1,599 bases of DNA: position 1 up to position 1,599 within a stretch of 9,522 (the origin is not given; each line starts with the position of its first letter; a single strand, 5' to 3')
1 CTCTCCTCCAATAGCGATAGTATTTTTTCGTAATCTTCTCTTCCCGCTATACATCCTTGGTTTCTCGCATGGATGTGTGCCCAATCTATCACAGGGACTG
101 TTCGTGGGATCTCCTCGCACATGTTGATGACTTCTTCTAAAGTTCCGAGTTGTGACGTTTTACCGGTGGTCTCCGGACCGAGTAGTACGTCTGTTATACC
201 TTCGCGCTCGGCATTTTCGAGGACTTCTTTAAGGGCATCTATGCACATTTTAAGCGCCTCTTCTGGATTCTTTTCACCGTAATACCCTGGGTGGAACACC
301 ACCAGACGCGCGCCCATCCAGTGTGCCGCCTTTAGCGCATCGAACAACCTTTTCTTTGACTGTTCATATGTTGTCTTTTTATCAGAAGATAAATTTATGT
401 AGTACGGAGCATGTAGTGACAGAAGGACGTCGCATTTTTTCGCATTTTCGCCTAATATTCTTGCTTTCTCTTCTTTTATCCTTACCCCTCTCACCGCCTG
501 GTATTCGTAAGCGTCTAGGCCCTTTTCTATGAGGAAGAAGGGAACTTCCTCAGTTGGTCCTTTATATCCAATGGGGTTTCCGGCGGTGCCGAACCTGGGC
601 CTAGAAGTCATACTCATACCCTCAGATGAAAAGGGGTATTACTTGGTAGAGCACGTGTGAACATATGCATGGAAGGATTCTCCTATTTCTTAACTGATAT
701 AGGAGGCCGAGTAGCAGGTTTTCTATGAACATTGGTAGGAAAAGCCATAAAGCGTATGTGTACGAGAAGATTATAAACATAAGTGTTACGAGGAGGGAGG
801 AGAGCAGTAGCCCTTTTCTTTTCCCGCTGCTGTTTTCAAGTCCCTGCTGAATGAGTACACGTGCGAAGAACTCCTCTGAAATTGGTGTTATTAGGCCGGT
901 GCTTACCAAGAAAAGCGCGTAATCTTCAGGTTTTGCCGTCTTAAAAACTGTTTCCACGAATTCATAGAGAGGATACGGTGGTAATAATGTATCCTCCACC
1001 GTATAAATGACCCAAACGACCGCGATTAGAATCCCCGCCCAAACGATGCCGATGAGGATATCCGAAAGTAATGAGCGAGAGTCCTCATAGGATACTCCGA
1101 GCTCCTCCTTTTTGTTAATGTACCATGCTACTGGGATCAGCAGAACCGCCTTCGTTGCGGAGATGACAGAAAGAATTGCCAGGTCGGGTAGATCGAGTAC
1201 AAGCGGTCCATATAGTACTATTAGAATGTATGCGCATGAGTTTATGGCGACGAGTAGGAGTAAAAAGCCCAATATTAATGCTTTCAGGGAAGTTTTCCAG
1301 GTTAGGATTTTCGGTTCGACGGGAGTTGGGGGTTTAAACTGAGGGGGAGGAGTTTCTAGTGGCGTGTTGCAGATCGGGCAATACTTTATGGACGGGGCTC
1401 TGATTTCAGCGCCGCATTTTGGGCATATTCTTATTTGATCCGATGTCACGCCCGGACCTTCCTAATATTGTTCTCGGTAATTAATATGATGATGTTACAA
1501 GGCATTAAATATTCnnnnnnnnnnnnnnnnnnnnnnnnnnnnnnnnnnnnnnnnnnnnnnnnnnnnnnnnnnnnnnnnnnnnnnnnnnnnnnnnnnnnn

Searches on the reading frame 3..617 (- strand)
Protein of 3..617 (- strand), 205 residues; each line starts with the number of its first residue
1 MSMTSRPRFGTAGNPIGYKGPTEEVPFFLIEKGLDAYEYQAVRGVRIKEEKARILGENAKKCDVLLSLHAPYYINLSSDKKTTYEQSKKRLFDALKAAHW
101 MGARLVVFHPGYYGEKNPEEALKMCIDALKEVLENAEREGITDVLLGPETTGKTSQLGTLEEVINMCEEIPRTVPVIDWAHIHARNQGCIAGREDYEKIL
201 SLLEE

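Call 6: search_protein_families(library=ncbifam, proteins=[window:3-617:-], max_evalue=0.1)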
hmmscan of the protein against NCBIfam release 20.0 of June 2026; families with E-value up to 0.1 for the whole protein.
window:3-617:- (205 aa): 8 families
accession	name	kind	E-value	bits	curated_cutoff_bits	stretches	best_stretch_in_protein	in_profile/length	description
TIGR00587.1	nfo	subfamily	3.3e-16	59.4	129.65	1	66-201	66-200/279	deoxyribonuclease IV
NF002196.0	PRK01060.1-1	equivalog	3.1e-13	49.7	333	1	48-184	52-185/297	deoxyribonuclease IV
NF002197.0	PRK01060.1-2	equivalog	6.1e-11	42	376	1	50-186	55-195/289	deoxyribonuclease IV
NF002199.0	PRK01060.1-4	equivalog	5.1e-09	35.6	315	1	60-187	62-188/282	deoxyribonuclease IV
NF002198.0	PRK01060.1-3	equivalog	5.5e-08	32.8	244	1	48-170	37-154/253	deoxyribonuclease IV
NF009688.0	PRK13209.1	subfamily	0.0025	16.8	317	1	64-169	76-176/286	L-ribulose-5-phosphate 3-epimerase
NF041277.1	coba_remo_CbiR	equivalog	0.017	14.6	105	1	46-136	42-134/249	cobamide remodeling phosphodiesterase CbiR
NF041099.2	keto_glucon_epim_IolO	equivalog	0.056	12.8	300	1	76-172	80-176/269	5-keto-L-gluconate epimerase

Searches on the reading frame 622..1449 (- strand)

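Call 6: search_protein_families(library=ncbifam, proteins=[window:622-1449:-], max_evalue=0.1)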
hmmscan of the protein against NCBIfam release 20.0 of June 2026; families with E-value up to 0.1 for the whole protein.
window:622-1449:- (275 aa): 6 families
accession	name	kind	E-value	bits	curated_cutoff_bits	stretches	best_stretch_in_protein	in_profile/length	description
NF040589.1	CPBP_Synerg_MrtS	equivalog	1.8e-07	31.5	130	1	102-269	9-160/170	Synerg-CTERM system glutamic-type intramembrane protease MrtS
NF033192.3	CPBP_JDVT_MrtJ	equivalog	1.9e-07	31.7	75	1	186-272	6-95/98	JDVT-CTERM system glutamic-type intramembrane protease MrtJ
NF041647.1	ABC_perm_CPBP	equivalog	3.5e-07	29.4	435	1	74-268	433-626/636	ABC transporter permease subunit/CPBP intramembrane protease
NF040594.1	CPBP_fam_MrtC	equivalog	0.00077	19.2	195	1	122-234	65-170/221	myxosortase MrtC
NF040593.1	CPBP_fam_MrtX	exception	0.04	13.7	180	1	104-218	53-171/238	myxosortase MrtX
NF049953.1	ribbon_DG_selen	exception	0.071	13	130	1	5-31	4-29/172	zinc ribbon-containing (seleno)protein DG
